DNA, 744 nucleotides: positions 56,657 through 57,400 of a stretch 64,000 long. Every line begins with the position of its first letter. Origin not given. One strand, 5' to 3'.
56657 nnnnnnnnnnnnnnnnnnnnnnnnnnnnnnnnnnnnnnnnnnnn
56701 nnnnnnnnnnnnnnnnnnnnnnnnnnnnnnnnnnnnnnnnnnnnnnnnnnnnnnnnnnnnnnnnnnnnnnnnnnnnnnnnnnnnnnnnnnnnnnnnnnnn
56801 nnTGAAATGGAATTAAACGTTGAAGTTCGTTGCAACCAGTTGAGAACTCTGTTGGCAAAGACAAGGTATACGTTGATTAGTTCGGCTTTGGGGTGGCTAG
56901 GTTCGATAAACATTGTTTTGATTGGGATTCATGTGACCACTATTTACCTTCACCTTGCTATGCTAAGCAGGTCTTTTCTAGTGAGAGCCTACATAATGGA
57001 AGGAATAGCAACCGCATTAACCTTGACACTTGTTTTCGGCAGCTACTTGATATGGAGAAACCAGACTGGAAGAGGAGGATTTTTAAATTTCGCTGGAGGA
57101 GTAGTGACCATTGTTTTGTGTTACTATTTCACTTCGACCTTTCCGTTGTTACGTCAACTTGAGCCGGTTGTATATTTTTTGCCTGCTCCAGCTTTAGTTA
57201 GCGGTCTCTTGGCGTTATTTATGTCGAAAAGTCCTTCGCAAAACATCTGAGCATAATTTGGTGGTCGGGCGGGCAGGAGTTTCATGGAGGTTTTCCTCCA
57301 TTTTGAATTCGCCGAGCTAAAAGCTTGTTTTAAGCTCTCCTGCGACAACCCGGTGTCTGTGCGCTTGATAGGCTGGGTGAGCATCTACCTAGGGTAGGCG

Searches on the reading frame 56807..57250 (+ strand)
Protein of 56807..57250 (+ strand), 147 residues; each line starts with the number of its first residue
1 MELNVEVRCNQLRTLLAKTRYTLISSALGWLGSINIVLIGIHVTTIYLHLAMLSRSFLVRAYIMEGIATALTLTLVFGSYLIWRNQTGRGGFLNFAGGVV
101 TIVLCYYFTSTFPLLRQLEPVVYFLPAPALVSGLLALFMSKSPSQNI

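Call 6: find_encoding_contigs(protein=window:56807-57250:+, flank=3000, max_places=6)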
Protein window:56807-57250:+ (147 aa): 1 contig read that carries it; 1 place shown.
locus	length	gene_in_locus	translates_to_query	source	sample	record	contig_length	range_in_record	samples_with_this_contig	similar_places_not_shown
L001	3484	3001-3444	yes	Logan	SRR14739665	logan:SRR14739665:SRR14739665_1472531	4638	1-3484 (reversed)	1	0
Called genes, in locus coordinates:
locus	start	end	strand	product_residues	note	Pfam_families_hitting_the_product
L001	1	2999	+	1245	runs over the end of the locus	PF00082:Peptidase_S8, PF13620:CarboxypepD_reg, PF13715:CarbopepD_reg_2 (weak), PF13620:CarboxypepD_reg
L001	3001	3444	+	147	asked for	-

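Call 7: search_protein_families(library=pfam, proteins=[window:56807-57250:+])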
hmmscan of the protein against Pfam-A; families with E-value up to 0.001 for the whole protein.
window:56807-57250:+ (147 aa): 0 families
